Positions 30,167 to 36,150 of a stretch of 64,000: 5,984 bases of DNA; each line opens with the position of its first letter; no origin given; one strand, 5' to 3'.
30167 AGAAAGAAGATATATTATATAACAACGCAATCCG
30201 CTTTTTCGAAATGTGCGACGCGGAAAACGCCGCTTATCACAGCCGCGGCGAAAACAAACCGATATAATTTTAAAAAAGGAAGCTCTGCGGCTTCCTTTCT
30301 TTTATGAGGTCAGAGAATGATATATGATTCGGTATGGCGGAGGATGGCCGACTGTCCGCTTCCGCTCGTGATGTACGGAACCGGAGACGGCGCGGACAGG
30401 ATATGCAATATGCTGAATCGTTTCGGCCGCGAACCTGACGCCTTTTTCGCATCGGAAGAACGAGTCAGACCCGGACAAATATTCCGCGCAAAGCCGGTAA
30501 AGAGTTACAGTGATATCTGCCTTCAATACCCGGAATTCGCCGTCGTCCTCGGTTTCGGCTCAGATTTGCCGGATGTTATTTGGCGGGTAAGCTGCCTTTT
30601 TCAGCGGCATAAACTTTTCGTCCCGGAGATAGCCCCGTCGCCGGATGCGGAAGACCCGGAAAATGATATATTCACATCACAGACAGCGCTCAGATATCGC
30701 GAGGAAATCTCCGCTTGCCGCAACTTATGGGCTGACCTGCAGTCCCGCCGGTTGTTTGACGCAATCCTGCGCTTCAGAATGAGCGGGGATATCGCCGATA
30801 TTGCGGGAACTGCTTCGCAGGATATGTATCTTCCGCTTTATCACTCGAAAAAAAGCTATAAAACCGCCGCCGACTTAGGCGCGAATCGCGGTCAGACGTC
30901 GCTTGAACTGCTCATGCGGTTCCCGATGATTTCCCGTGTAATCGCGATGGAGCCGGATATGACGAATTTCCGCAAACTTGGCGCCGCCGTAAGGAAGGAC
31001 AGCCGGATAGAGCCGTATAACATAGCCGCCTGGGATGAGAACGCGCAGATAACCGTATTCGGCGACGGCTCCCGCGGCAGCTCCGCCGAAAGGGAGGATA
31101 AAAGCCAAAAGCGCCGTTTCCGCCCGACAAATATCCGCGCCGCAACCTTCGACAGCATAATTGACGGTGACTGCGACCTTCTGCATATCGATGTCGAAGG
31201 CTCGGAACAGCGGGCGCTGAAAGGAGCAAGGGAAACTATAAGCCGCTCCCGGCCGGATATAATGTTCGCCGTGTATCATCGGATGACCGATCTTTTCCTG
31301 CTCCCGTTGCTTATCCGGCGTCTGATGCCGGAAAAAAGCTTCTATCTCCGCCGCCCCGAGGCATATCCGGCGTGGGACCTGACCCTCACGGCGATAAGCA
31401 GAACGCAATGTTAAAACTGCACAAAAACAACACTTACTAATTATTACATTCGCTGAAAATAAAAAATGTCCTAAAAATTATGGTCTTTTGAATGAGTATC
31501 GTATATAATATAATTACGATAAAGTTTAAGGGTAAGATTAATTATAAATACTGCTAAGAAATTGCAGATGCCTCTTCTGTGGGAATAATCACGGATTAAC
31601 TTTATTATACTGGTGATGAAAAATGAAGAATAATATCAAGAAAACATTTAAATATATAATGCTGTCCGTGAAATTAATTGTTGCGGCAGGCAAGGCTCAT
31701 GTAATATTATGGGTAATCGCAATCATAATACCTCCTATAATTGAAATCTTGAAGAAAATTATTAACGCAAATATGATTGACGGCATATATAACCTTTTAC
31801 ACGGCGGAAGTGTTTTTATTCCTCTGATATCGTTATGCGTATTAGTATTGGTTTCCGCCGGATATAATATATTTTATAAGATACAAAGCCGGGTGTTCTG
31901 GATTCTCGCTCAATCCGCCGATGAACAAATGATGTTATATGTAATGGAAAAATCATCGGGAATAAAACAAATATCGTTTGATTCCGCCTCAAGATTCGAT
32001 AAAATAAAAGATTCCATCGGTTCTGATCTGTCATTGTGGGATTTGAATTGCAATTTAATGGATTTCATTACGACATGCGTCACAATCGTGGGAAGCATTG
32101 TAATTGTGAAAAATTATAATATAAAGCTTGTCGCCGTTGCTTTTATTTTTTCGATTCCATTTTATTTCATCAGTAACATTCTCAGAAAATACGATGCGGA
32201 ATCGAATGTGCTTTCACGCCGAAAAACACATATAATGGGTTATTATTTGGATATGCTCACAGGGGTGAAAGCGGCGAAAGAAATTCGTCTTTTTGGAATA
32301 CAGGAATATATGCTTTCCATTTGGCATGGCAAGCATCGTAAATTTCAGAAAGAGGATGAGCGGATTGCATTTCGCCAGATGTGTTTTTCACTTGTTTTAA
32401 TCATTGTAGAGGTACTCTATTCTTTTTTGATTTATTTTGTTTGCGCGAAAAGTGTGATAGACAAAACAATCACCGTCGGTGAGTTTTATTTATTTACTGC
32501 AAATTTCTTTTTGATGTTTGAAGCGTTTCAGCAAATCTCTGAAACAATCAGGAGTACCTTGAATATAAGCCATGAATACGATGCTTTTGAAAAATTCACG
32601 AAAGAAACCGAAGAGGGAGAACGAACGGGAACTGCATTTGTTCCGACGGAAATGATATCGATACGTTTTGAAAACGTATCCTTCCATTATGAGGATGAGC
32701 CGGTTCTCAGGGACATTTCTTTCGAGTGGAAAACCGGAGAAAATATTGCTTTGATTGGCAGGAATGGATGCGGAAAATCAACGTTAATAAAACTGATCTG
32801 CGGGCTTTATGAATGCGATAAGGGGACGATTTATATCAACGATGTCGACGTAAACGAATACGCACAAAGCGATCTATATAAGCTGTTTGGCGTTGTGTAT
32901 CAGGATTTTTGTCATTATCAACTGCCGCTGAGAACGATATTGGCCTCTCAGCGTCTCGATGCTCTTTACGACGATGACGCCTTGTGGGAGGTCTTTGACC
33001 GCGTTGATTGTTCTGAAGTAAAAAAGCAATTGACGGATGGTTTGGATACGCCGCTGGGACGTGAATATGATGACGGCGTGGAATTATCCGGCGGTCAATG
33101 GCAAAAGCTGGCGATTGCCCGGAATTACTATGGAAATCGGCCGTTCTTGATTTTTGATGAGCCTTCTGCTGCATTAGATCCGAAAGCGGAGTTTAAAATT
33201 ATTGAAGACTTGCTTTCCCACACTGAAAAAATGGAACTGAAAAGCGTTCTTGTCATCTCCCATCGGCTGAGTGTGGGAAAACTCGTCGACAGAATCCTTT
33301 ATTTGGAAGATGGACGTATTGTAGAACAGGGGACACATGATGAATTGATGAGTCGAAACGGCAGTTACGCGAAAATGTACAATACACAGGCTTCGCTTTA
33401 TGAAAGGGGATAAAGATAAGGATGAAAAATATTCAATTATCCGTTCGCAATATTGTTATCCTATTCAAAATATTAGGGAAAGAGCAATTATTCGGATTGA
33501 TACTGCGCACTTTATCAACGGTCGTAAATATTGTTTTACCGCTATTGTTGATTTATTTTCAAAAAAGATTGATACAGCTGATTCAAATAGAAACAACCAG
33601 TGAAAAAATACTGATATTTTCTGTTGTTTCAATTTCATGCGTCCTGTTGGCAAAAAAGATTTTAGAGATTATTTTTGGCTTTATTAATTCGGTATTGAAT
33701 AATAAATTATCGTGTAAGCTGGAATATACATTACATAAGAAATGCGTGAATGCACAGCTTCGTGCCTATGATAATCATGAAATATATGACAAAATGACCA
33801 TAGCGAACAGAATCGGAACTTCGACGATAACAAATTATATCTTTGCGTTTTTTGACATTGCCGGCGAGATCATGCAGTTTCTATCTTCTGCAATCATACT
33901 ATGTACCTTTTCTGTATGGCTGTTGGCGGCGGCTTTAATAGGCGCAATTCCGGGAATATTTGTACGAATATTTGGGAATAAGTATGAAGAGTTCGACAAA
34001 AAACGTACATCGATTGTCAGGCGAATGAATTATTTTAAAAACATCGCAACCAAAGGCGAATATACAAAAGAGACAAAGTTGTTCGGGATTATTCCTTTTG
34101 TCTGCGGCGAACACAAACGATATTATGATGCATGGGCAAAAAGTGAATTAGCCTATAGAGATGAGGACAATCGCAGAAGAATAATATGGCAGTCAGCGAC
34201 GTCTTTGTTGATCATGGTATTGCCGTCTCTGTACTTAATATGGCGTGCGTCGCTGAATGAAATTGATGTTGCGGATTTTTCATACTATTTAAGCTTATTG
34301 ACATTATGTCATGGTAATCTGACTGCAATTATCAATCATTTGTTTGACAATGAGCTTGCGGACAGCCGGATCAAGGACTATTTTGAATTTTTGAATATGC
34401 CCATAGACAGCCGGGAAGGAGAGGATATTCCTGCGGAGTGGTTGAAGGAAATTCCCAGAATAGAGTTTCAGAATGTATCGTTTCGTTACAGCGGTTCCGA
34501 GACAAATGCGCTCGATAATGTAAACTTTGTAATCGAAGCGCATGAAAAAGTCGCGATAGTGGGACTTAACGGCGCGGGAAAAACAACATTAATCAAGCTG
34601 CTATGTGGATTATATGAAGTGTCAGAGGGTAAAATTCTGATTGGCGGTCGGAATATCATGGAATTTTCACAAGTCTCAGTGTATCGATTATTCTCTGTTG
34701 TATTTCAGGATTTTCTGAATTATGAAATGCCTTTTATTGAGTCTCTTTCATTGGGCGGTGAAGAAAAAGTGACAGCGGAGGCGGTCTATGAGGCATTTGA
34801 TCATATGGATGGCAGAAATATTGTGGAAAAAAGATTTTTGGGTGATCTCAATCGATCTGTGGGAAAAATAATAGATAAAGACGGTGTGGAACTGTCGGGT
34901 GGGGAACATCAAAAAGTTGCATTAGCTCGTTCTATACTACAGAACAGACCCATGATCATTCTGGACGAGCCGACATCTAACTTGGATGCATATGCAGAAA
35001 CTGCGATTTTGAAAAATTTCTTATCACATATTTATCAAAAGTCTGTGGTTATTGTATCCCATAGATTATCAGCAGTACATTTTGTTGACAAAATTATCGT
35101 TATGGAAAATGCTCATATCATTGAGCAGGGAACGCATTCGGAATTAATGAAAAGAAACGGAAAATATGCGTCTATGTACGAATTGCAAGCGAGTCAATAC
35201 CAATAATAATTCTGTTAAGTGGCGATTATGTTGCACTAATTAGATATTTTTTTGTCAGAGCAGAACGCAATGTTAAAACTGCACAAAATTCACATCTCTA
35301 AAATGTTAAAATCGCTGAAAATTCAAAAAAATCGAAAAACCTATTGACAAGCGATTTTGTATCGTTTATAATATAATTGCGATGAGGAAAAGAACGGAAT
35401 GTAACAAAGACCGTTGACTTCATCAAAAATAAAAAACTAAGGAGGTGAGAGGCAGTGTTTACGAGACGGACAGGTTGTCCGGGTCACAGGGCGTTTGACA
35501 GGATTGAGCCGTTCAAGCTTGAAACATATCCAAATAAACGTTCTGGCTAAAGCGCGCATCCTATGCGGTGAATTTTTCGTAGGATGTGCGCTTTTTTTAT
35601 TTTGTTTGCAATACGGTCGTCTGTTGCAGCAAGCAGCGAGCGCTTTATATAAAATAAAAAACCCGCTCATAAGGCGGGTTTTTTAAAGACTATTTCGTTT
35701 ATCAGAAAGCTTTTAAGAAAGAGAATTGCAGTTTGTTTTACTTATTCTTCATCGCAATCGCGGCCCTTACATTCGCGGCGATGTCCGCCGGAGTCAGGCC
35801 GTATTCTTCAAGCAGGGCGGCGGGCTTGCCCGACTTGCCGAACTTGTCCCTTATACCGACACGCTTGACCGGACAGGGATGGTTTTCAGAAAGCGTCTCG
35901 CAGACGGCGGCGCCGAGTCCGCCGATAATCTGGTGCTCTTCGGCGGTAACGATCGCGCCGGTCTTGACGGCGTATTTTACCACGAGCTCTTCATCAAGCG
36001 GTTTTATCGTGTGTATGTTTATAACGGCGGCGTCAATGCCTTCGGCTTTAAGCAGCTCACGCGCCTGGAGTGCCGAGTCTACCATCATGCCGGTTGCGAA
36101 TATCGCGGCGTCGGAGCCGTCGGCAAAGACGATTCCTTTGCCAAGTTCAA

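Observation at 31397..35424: AT-rich two-ABC-exporter cassette bracketed by a duplicated gene-end and promoter unit, with no integrase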

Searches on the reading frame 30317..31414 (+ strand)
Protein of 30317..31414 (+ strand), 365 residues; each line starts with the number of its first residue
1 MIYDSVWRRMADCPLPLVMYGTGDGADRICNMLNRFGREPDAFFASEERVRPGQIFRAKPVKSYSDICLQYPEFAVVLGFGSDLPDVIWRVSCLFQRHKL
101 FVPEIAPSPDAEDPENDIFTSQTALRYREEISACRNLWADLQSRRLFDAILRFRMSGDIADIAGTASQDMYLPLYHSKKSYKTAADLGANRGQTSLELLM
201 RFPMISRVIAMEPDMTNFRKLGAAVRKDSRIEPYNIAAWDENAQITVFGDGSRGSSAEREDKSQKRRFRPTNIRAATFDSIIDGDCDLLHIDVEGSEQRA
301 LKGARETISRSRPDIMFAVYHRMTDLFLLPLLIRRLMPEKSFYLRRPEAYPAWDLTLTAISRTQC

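Call 6: search_protein_families(library=pfam, proteins=[window:30317-31414:+])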
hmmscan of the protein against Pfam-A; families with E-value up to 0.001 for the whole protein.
window:30317-31414:+ (365 aa): 1 family
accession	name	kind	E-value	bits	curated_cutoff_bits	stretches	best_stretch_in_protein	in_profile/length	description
PF05050.19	Methyltransf_21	-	9.4e-13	49.1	22.7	1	186-337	1-166/173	Methyltransferase FkbM domain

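Call 23: find_encoding_contigs(protein=window:30317-31414:+, flank=10000, max_places=10)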
Protein window:30317-31414:+ (365 aa): 19 contigs read that carry it; 8 places shown.
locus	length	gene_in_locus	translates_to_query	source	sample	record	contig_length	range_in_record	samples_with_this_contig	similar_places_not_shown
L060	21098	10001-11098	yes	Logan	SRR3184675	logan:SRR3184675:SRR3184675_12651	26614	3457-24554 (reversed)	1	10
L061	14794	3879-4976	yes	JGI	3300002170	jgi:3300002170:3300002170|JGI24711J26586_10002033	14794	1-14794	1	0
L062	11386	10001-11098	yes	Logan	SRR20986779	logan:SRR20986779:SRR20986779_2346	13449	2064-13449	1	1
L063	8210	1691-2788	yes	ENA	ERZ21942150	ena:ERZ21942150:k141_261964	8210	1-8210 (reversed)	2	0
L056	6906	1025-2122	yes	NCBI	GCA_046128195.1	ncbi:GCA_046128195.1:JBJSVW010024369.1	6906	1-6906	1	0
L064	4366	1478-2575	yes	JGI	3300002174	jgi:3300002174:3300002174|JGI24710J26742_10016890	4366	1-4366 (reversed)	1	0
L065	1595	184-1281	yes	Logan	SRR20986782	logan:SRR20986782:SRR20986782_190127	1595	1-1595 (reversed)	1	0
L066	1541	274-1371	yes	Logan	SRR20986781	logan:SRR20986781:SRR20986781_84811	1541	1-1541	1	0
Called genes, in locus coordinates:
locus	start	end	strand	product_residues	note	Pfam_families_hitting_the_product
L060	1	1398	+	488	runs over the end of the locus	-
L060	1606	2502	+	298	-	-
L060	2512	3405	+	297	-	-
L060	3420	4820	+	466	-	PF01583:APS_kinase, PF13671:AAA_33, PF00459:Inositol_P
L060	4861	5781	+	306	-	PF01507:PAPS_reduct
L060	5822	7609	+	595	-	PF00009:GTP_EFTU, PF01926:MMR_HSR1 (faint), PF22594:GTP-eEF1A_C, PF01583:APS_kinase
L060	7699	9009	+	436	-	PF00696:AA_kinase, PF22468:ACT_9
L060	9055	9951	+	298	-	PF04909:Amidohydro_2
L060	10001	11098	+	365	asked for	PF05050:Methyltransf_21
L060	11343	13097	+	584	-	PF02463:SMC_N (faint), PF00005:ABC_tran, PF13304:AAA_21 (faint)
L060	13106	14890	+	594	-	PF00005:ABC_tran, PF02463:SMC_N (faint), PF13304:AAA_21 (faint)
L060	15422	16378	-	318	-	PF02779:Transket_pyr, PF02780:Transketolase_C, PF22613:Transketolase_C_1 (weak)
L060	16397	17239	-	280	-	PF00456:Transketolase_N, PF13292:DXP_synthase_N, PF00676:E1_dh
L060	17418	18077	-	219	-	PF00005:ABC_tran, PF02463:SMC_N (weak), PF13304:AAA_21 (faint)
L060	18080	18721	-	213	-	PF02687:FtsX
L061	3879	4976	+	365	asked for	PF05050:Methyltransf_21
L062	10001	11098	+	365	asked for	PF05050:Methyltransf_21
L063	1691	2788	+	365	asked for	PF05050:Methyltransf_21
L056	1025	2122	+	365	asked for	PF05050:Methyltransf_21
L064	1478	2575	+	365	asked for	PF05050:Methyltransf_21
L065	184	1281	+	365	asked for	PF05050:Methyltransf_21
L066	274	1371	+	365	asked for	PF05050:Methyltransf_21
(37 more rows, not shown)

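Call 24: find_related_loci(query=window:30317-31414:+, collection=metagenome_contigs, flank=10000)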
Query window:30317-31414:+ (365 aa) in metagenome_contigs; peptide patterns used: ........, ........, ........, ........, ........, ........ (x = any residue, [..] = any of these).
57 stretches matched a pattern; 1 encode a relative of the query (tblastn E <= 1e-3); 1 distinct loci.
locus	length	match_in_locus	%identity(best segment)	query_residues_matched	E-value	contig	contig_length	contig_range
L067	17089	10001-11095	88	1-365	0e+0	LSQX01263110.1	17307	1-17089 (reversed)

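Call 28: find_homologous_proteins(query=window:30317-31414:+, max_evalue=1e-60)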
Query window:30317-31414:+ (365 aa): 9 proteins with E <= 1e-60 among 3109 candidates.
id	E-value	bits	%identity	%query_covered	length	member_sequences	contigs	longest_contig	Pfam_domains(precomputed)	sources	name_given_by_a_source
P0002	1.7e-239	812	100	98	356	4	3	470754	PF05050.20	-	-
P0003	2.7e-216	736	88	100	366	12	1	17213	PF05050.20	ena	-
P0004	1.7e-127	444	56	98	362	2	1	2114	PF05050.20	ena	-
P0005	1.0e-120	422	54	98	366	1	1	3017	PF05050.20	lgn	-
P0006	8.9e-114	399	50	98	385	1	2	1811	PF05050.20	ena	-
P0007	6.9e-98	346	47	98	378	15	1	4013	PF05050.20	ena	-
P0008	6.6e-96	340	46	97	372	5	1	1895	PF05050.20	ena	-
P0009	4.7e-86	308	89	45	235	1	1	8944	PF05050.20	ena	-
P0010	1.2e-62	230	38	98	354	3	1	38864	PF05050.20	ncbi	-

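Call 29: find_encoding_contigs(protein=P0009, flank=10000, max_places=6)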
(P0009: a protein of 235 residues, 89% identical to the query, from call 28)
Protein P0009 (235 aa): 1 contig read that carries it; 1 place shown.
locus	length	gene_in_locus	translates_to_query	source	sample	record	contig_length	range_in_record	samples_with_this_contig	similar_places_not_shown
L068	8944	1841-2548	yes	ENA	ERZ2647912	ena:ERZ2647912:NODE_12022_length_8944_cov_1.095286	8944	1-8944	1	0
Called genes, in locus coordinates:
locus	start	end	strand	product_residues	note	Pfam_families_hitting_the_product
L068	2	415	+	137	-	?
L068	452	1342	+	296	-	PF04909:Amidohydro_2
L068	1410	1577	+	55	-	-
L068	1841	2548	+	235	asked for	PF05050:Methyltransf_21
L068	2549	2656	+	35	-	-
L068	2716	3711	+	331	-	-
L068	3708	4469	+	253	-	PF00005:ABC_tran, PF02463:SMC_N (faint), PF13304:AAA_21 (faint)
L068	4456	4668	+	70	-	-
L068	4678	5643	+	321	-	-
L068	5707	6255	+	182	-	PF00005:ABC_tran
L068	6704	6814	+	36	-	-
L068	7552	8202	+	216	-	-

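Call 30: find_encoding_contigs(protein=P0003, flank=10000, max_places=10)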
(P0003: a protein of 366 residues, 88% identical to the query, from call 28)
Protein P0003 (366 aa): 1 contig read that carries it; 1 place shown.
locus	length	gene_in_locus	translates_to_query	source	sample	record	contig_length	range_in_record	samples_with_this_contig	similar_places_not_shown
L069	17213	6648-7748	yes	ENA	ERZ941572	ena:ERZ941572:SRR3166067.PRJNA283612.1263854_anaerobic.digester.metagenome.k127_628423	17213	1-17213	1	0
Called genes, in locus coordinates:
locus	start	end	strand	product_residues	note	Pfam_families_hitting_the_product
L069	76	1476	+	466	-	PF01583:APS_kinase, PF13671:AAA_33, PF00459:Inositol_P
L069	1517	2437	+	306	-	PF01507:PAPS_reduct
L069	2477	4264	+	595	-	PF00009:GTP_EFTU, PF01926:MMR_HSR1 (faint), PF22594:GTP-eEF1A_C, PF01583:APS_kinase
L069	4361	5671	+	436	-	PF00696:AA_kinase, PF13840:ACT_7 (faint), PF22468:ACT_9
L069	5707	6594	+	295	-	PF04909:Amidohydro_2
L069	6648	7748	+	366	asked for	PF05050:Methyltransf_21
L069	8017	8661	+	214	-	-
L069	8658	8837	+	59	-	-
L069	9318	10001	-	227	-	PF03422:CBM_6 (weak)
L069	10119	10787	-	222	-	PF00005:ABC_tran, PF13304:AAA_21 (faint), PF02463:SMC_N (weak)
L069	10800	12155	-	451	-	PF02687:FtsX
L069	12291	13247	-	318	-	PF02779:Transket_pyr, PF02780:Transketolase_C, PF22613:Transketolase_C_1 (weak)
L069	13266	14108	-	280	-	PF00456:Transketolase_N, PF13292:DXP_synthase_N, PF00676:E1_dh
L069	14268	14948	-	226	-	PF00005:ABC_tran, PF02463:SMC_N (faint), PF13304:AAA_21 (faint)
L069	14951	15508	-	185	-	PF02687:FtsX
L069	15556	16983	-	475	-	PF02687:FtsX (weak)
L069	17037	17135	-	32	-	-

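Call 39: search_protein_families(library=ncbifam, proteins=[L068:7456-8199:+, L069:8017-8658:+, L068:7082-7282:+, L068:6704-6811:+, window:30317-31414:+], max_evalue=0.01)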
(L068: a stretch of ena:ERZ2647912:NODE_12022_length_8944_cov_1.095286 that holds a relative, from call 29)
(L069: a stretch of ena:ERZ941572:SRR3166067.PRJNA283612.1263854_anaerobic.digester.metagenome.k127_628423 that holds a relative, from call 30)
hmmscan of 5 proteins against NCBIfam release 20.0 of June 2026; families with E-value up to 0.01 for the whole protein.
L068:7456-8199:+ (248 aa): 25 families
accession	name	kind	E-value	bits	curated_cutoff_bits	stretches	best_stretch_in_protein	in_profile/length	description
TIGR04068.1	rSAM_ocin_clost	equivalog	6.3e-13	48.4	500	1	1-148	92-235/462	Cys-rich peptide radical SAM maturase CcpM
NF047865.1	rSAM_PapB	equivalog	1.1e-12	47.8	340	1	1-148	11-152/330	PapB family radical SAM/SPASM ranthipeptide maturase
NF041298.1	rSAM_mat_DynA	equivalog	4.4e-12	45.7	450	1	32-210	34-209/356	dynobactin maturation radical SAM/SPASM protein DynA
TIGR03974.1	rSAM_six_Cys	equivalog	1.1e-11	44.3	425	1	2-146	106-245/451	thioether cross-link-forming SCIFF peptide maturase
TIGR04148.1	GG_samocin_CFB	equivalog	3.3e-11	43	300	1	3-148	27-173/411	radical SAM peptide maturase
TIGR04064.1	rSAM_nif11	equivalog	3.3e-11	42.6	518.7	1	1-144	86-223/459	nif11-like peptide radical SAM maturase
NF038170.1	lachnocin_rSAM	equivalog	4.2e-10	39.1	550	1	3-153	86-231/440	lachnocin radical SAM maturase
TIGR03978.1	rSAM_paired_1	equivalog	8.1e-10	38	370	1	36-209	120-292/466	His-Xaa-Ser system radical SAM maturase HxsB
NF038107.1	rSAM_NF038107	equivalog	7.4e-09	34.9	600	1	3-173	95-263/444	Cys-every-fifth radical SAM/SPASM peptide maturase CefB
TIGR03942.1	sulfatase_rSAM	equivalog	2e-07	30.4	349.45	1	26-173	30-176/363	anaerobic sulfatase maturase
TIGR04280.1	geopep_mat_rSAM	hypoth_equivalog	2.3e-07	30.1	400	1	3-142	94-227/428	geopeptide radical SAM maturase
NF040492.1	not_ScfB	exception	2.6e-07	29.9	855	1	2-145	104-242/450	ScfB-related radical SAM/SPASM orphan maturase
TIGR04115.1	rSAM_Cxxx_rpt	equivalog_domain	1.6e-06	27.9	350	1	2-162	11-172/359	radical SAM peptide maturase, CXXX-repeat target family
NF010321.0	PRK13758.1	equivalog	2.1e-06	27.2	441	1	30-172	43-180/370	anaerobic sulfatase-maturase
TIGR03906.1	quino_hemo_SAM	equivalog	2.8e-06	26.2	453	1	22-145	125-241/467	quinohemoprotein amine dehydrogenase maturation protein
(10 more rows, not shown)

L069:8017-8658:+ (214 aa): 6 families
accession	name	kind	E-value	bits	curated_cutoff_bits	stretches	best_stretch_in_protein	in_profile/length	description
NF041298.1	rSAM_mat_DynA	equivalog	4.3e-06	26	450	1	18-118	112-210/356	dynobactin maturation radical SAM/SPASM protein DynA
NF038005.1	rSAM_mat_DarE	equivalog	0.00049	19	650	1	20-81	185-247/432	darobactin maturation radical SAM/SPASM protein DarE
TIGR03942.1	sulfatase_rSAM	equivalog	0.00087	18.4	349.45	1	22-80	118-176/363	anaerobic sulfatase maturase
TIGR04064.1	rSAM_nif11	equivalog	0.0023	16.7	518.7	1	18-51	190-223/459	nif11-like peptide radical SAM maturase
NF038170.1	lachnocin_rSAM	equivalog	0.0065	15.4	550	0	13-60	184-231/440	lachnocin radical SAM maturase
NF010321.0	PRK13758.1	equivalog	0.0078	15.4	441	0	20-79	121-180/370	anaerobic sulfatase-maturase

L068:7082-7282:+ (67 aa): 0 families

L068:6704-6811:+ (36 aa): 0 families

window:30317-31414:+ (365 aa): 1 family
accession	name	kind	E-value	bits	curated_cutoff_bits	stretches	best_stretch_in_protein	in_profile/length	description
TIGR01444.1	fkbM_fam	subfamily_domain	1.5e-20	74.2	37.7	1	185-319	3-142/143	FkbM family methyltransferase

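Call 40: search_protein_families(library=pfam, proteins=[L068:7456-8199:+, L069:8017-8658:+, L068:7082-7282:+, L068:6704-6811:+, L068:8183-8383:+], max_evalue=0.1)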
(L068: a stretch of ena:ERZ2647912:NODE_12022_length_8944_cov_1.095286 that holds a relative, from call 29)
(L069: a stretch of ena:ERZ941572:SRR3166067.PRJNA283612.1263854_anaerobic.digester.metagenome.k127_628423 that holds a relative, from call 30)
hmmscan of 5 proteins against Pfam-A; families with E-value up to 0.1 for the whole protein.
L068:7456-8199:+ (248 aa): 2 families
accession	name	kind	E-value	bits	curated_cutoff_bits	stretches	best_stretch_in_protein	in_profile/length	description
PF04055.27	Radical_SAM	-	0.00029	21.5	29.5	1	33-171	28-164/166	Radical SAM superfamily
PF13353.11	Fer4_12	-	0.012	16.3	22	1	16-127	21-125/137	4Fe-4S single cluster domain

L069:8017-8658:+ (214 aa): 0 families

L068:7082-7282:+ (67 aa): 0 families

L068:6704-6811:+ (36 aa): 0 families

L068:8183-8383:+ (67 aa): 2 families
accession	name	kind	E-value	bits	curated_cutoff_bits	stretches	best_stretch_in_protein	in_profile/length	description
PF06523.16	DUF1106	-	0.0028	18.1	27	1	2-52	15-67/91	Protein of unknown function (DUF1106)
PF24366.1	DUF7522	-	0.041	14.5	27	1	4-60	36-90/118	Family of unknown function (DUF7522)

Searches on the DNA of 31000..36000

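Call 7: search_rna_families(source=window, start=31000, end=36000, threshold=evalue, max_evalue=1)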
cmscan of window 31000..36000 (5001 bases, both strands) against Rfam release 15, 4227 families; matches with E-value up to 1: 10.
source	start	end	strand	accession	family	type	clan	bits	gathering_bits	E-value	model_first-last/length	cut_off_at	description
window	35655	35756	-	RF02083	OrzO-P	Gene; antitoxin;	-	28.2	60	0.18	1-76/76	no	OrzO-P RNA antitoxin family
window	35653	35762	-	RF00513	Trp_leader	Cis-reg; leader;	-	27.1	41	0.021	1-100/100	no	Tryptophan operon leader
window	35649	35737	-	RF02053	STnc430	Gene; sRNA;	-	26.6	47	0.41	1-162/162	no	Enterobacterial sRNA STnc430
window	35580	35686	+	RF02891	AgrB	Gene; antisense;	-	25.4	40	0.42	1-84/84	no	ArsR-gov region gene B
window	35617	35685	+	RF02083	OrzO-P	Gene; antitoxin;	-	25.3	60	0.72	1-76/76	no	OrzO-P RNA antitoxin family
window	35606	35685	+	RF00512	Leu_leader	Cis-reg; leader;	-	24.3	50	0.082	1-148/148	no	Leucine operon leader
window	35542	35688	+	RF00022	GcvB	Gene;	-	23.4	42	0.041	1-204/204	no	GcvB RNA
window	35655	35731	-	RF00512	Leu_leader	Cis-reg; leader;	-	22.9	50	0.19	1-148/148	no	Leucine operon leader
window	35593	35682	+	RF00624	P9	Gene;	-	21.9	43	0.19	1-74/74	no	Pseudomonas sRNA P9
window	35616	35687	+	RF00513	Trp_leader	Cis-reg; leader;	-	21.3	41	0.7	1-100/100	no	Tryptophan operon leader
